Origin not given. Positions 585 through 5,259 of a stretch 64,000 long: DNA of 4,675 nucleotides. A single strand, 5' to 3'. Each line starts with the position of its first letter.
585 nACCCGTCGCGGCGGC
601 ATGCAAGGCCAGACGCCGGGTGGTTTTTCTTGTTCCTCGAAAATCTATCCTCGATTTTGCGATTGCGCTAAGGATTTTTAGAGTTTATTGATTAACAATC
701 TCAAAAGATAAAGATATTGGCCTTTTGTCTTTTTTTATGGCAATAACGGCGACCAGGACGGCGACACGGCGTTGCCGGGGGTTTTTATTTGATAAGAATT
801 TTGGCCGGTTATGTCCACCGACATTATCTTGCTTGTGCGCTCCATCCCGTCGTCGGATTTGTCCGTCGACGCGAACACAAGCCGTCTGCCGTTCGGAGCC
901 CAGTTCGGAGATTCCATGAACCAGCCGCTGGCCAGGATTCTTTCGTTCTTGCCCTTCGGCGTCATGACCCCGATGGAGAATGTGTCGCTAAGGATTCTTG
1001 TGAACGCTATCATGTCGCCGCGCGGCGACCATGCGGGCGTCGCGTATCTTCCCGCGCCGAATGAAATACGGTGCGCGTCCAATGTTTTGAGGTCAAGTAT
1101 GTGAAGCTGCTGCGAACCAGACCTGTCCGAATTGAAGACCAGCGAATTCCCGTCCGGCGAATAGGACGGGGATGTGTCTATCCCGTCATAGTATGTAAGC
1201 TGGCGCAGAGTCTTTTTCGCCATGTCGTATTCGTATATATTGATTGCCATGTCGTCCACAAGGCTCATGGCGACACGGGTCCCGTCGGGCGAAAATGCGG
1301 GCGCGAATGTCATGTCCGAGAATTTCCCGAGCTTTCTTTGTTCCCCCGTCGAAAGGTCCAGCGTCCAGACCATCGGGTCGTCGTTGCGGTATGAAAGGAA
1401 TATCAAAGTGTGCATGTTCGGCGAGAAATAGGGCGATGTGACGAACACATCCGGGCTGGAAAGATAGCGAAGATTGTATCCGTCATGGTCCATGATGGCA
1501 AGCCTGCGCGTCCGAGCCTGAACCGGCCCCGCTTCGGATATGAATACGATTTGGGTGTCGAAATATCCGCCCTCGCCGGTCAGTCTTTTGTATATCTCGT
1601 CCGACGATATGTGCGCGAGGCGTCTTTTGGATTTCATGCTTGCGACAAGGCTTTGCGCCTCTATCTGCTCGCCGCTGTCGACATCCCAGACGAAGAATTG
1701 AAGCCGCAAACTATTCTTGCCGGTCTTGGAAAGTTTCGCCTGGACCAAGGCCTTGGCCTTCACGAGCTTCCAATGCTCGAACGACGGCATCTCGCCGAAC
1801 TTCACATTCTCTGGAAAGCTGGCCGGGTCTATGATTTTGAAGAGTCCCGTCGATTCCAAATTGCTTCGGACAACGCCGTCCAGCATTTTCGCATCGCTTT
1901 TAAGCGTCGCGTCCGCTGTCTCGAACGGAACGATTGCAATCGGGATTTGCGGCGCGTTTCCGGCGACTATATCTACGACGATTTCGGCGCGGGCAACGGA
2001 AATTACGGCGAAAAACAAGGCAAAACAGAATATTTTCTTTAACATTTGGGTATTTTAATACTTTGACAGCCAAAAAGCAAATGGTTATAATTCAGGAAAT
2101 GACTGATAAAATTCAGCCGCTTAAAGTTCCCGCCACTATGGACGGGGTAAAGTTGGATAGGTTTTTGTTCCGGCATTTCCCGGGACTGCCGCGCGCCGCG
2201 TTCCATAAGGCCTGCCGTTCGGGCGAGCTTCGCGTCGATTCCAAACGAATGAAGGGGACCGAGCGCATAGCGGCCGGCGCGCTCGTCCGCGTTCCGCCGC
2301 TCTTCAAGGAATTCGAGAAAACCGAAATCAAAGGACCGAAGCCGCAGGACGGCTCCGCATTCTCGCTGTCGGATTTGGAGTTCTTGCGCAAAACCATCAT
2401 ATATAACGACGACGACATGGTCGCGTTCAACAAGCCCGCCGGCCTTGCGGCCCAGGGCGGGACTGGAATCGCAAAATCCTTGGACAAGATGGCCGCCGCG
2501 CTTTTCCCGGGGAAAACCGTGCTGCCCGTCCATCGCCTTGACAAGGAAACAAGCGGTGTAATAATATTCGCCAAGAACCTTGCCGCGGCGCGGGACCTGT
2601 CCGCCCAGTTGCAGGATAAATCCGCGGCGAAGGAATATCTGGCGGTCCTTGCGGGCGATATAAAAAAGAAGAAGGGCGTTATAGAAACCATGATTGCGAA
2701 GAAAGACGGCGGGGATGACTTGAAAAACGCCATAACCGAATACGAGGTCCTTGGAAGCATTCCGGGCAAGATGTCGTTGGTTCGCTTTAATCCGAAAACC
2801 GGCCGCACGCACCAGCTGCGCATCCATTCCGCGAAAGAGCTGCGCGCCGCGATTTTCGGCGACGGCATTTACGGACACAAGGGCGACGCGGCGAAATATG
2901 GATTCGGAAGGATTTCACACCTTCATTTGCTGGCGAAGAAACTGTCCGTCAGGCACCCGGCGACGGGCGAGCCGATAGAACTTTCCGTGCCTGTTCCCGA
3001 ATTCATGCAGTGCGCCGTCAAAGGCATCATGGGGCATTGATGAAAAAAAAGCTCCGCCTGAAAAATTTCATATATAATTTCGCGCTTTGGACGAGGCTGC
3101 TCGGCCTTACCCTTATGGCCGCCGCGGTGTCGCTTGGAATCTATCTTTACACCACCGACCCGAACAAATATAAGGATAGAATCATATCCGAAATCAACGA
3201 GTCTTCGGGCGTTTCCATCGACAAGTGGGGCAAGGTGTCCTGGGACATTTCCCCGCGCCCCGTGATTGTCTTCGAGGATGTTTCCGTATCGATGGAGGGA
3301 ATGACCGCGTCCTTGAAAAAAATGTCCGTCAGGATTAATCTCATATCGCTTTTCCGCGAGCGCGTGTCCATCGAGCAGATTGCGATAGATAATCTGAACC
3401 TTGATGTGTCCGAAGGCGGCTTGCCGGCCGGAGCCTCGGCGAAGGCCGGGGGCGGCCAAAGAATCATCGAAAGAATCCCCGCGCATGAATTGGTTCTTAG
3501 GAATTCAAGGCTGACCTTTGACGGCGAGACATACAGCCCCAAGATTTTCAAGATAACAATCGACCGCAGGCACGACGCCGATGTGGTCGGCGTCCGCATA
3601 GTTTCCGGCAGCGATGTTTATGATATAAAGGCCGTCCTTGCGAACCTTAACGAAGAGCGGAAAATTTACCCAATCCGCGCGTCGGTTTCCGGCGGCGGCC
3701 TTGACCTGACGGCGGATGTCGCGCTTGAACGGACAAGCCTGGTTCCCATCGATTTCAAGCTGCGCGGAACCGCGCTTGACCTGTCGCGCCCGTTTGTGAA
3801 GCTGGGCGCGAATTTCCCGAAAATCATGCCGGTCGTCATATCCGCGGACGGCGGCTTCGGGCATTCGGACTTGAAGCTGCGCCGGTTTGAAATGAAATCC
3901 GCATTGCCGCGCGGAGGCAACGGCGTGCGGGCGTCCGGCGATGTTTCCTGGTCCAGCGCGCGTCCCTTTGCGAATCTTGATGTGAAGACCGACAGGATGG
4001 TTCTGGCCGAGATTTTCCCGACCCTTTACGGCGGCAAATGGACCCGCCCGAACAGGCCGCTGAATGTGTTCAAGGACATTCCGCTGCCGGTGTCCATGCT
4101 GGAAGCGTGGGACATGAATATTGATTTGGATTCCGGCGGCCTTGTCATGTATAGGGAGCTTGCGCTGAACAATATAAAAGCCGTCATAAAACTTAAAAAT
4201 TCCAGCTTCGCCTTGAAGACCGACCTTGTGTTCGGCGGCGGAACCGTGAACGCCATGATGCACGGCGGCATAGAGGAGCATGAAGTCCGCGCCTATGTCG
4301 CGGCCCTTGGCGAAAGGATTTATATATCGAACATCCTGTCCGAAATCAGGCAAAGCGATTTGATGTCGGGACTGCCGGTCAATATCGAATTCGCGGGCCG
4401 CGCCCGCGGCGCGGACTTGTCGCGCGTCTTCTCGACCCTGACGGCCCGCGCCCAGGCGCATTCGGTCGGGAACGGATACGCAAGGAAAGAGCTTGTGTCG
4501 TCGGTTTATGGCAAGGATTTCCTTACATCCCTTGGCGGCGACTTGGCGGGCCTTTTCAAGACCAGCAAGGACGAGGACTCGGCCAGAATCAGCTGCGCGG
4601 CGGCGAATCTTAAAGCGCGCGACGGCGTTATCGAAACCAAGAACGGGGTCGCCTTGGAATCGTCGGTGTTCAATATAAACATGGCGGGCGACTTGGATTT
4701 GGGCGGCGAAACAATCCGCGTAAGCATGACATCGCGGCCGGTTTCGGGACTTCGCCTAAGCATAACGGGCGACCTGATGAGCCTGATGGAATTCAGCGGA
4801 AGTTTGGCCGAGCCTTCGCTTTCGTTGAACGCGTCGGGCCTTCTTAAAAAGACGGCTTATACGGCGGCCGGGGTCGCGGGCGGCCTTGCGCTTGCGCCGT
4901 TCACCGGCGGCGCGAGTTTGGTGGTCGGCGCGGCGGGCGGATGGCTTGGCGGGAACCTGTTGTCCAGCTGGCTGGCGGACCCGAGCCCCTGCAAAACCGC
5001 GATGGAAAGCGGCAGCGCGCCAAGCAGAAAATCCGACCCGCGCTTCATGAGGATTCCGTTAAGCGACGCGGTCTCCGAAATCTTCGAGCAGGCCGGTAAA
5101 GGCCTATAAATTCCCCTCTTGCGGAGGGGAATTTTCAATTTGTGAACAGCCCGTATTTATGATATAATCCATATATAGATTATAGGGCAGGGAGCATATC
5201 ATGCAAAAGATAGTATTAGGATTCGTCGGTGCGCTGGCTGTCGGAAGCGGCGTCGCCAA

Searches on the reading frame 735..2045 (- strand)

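Call 60: search_protein_families(library=pfam, proteins=[window:735-2045:-], max_evalue=0.001)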
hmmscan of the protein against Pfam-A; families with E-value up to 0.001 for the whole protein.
window:735-2045:- (436 aa): 5 families
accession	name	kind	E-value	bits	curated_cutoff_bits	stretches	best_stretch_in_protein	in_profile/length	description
PF07676.18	PD40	-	3.2e-23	81.5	20.9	1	280-313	1-35/38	WD40-like Beta Propeller Repeat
PF04052.18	TolB_N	-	8.4e-21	74.5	22.4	1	23-127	2-105/106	TolB amino-terminal domain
PF00930.27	DPPIV_N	-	9.2e-09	34.9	22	0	297-350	2-61/354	Dipeptidyl peptidase IV (DPP IV) N-terminal region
PF25174.1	Beta-prop_THOC3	-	6.4e-08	32.4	305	1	226-351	28-149/272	THOC3 beta-propeller domain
PF25460.1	Beta-prop_Aladin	-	0.00022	20.9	171.1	0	251-349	118-212/340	Aladin seven-bladed propeller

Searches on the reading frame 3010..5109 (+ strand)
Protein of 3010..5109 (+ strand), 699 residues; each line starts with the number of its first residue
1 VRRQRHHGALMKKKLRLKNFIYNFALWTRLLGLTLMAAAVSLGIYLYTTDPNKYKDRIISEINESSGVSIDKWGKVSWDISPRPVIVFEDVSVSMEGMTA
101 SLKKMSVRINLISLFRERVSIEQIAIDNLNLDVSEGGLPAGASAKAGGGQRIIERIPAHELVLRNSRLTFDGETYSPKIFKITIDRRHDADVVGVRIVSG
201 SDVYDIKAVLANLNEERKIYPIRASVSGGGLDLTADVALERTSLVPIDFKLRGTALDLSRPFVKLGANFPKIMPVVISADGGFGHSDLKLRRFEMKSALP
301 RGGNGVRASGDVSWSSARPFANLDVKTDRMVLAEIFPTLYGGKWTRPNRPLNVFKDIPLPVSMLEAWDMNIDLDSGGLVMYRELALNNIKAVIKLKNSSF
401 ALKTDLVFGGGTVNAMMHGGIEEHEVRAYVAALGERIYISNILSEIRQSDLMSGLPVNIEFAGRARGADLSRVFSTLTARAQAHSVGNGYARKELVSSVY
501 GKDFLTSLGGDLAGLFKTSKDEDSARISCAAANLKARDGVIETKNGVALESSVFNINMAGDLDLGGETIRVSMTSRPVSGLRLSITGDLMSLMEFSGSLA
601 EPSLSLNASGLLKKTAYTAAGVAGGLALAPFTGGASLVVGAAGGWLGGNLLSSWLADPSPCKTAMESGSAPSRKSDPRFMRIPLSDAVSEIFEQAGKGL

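Call 60: search_protein_families(library=pfam, proteins=[window:3010-5109:+], max_evalue=0.001)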
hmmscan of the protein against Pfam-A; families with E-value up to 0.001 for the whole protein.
window:3010-5109:+ (699 aa): 2 families
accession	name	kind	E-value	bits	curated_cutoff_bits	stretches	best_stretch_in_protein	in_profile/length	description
PF13116.12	YhdP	-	1.1e-09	37.2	46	1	17-174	7-158/1224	YhdP protein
PF05170.20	AsmA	-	8.4e-09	35.2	29.8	1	33-132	13-116/607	AsmA family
